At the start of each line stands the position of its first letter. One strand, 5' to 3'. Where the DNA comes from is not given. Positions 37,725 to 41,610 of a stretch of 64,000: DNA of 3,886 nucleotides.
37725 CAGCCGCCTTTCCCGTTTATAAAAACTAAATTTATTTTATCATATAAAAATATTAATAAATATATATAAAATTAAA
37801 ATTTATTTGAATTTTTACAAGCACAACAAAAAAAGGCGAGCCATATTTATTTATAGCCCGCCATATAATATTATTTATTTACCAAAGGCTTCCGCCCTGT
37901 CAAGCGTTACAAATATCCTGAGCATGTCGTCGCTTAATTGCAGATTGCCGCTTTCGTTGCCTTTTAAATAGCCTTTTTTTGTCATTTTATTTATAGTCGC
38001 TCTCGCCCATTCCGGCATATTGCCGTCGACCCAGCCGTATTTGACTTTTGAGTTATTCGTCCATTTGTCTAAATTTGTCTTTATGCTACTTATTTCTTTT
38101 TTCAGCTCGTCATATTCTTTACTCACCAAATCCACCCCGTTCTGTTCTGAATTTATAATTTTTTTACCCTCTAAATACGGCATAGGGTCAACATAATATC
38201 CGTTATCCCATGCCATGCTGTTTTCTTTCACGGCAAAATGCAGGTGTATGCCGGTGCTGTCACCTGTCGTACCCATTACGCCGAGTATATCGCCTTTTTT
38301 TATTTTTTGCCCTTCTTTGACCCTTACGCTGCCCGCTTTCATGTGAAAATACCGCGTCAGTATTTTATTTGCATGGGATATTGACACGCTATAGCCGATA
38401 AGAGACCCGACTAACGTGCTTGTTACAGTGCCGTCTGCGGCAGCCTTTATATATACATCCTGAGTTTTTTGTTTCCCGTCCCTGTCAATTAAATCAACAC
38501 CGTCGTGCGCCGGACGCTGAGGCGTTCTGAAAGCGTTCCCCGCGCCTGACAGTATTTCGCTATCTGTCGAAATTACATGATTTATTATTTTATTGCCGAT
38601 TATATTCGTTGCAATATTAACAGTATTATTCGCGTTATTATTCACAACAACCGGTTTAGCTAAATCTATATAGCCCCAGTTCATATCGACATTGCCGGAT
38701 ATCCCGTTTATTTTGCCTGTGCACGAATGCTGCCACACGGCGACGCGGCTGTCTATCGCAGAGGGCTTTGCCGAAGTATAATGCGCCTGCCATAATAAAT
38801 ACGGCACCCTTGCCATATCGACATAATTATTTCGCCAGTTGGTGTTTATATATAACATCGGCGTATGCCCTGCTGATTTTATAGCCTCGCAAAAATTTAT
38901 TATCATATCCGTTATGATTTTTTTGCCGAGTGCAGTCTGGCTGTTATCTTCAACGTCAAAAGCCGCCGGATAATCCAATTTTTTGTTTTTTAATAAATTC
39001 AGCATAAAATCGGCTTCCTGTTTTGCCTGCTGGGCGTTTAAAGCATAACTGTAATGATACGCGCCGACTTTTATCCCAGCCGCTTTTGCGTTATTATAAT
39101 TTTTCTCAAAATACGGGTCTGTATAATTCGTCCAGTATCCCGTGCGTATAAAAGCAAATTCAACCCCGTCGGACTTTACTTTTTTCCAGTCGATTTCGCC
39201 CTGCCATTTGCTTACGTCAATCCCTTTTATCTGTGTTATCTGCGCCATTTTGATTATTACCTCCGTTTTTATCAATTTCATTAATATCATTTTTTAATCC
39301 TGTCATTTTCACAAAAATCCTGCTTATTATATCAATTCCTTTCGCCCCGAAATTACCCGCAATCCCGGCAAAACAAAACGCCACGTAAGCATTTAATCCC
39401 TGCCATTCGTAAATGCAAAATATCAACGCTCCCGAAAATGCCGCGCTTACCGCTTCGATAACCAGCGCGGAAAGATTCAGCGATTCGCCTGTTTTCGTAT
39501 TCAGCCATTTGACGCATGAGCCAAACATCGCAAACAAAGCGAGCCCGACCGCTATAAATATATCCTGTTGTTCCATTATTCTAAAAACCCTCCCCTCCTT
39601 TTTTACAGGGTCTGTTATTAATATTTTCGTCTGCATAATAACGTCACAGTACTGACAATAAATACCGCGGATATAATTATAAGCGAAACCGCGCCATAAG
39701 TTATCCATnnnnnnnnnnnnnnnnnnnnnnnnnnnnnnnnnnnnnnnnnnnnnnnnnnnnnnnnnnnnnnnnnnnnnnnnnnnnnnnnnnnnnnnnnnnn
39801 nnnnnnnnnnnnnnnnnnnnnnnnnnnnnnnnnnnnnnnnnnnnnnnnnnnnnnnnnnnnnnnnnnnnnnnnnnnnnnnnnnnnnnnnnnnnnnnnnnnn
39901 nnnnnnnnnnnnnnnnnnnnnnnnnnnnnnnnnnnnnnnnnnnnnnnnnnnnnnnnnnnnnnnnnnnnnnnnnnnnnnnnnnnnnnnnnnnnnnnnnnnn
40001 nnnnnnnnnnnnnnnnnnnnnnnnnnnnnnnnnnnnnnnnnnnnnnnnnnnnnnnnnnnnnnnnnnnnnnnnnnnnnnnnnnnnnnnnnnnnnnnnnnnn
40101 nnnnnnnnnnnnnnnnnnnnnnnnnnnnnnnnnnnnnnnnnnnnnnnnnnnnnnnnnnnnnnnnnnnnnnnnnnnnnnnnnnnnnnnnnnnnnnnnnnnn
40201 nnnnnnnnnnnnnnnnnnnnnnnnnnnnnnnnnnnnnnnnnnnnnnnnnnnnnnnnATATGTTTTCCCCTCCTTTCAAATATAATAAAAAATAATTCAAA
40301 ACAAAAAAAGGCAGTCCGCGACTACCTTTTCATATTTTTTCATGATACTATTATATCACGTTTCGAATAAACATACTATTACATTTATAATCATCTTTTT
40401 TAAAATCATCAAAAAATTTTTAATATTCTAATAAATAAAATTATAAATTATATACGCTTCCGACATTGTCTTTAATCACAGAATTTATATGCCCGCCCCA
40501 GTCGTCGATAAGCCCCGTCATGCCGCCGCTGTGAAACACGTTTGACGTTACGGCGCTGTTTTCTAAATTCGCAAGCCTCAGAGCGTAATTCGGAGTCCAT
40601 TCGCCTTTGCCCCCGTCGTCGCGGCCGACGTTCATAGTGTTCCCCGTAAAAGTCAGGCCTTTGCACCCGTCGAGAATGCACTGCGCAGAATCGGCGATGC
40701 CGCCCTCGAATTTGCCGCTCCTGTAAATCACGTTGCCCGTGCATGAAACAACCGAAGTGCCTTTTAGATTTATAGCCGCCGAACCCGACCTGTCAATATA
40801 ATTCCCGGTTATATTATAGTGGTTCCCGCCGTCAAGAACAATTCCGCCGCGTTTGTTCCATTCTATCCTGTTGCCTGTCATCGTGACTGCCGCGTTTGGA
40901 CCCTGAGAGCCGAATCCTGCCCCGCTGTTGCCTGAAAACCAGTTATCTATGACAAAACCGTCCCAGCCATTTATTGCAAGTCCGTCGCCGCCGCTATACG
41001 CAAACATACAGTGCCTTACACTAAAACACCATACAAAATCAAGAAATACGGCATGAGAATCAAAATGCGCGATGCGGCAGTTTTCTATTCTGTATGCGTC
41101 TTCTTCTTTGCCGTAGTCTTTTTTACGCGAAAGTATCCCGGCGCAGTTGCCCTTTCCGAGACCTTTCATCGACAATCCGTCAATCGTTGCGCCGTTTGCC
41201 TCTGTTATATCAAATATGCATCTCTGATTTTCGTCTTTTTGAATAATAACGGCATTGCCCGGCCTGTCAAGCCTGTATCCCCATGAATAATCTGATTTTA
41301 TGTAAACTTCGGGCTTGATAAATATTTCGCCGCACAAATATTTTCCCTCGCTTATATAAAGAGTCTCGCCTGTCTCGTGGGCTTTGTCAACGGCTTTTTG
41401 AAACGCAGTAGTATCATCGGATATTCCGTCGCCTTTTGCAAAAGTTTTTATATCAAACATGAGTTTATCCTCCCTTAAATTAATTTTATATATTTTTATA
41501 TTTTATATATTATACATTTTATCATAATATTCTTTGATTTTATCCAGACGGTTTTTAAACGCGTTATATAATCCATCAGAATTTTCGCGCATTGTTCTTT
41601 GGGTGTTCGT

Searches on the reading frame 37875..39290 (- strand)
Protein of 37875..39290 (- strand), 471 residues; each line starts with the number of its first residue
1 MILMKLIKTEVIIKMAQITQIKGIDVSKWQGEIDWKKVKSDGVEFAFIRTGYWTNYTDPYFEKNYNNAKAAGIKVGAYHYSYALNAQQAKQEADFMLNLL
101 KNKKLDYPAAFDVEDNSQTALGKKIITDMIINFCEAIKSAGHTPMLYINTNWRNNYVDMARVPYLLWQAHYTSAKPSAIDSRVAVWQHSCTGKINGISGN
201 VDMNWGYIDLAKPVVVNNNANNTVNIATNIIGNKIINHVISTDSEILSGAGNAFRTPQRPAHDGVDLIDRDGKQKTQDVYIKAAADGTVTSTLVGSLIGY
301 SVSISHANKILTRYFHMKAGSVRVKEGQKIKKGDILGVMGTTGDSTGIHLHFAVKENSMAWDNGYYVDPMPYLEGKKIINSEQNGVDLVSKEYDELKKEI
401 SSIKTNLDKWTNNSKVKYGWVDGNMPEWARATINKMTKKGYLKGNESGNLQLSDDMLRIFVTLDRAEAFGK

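Call 55: search_protein_families(library=pfam, proteins=[window:37875-39290:-], max_evalue=0.00001)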
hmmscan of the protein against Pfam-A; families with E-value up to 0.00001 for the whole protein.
window:37875-39290:- (471 aa): 2 families
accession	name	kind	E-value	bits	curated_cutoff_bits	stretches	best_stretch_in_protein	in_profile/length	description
PF01183.26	Glyco_hydro_25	-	9.2e-42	143.8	27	1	24-197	1-180/180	Glycosyl hydrolases family 25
PF01551.29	Peptidase_M23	-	7.5e-21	74.6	28.7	1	262-360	3-93/96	Peptidase family M23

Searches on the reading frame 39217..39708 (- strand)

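Call 55: search_protein_families(library=pfam, proteins=[window:39217-39708:-], max_evalue=0.00001)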
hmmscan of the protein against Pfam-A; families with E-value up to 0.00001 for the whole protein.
window:39217-39708:- (163 aa): 1 family
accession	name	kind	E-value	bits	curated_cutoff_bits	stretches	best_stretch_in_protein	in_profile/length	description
PF16083.10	Phage_holin_3_3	-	1.2e-08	35.4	28.4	1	57-127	4-76/78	LydA holin phage, holin superfamily III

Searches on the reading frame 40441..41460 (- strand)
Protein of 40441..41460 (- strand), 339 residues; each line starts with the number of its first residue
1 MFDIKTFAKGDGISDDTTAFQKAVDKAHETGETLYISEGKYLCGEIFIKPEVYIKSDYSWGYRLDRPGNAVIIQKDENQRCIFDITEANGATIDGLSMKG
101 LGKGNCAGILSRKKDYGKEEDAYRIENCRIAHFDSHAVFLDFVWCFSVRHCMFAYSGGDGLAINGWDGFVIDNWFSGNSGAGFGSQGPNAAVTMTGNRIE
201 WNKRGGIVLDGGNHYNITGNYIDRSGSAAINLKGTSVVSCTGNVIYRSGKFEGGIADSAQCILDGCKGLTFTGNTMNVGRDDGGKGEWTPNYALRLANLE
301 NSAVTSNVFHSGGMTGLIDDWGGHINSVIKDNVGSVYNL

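Call 55: search_protein_families(library=pfam, proteins=[window:40441-41460:-], max_evalue=0.00001)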
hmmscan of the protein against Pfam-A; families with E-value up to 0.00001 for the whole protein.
window:40441-41460:- (339 aa): 3 families
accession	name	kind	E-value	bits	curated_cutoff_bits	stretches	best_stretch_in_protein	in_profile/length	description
PF13229.12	Beta_helix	-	6.2e-13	49.1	25.9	1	189-332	8-137/158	Right handed beta helix region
PF05048.19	NosD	-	2.2e-09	37.5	23.6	1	118-288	22-186/212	Periplasmic copper-binding protein (NosD)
PF12708.12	Pect-lyase_RHGA_epim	-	2.8e-07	31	27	1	8-43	9-46/213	Rhamnogalacturonase A/epimerase, pectate lyase-like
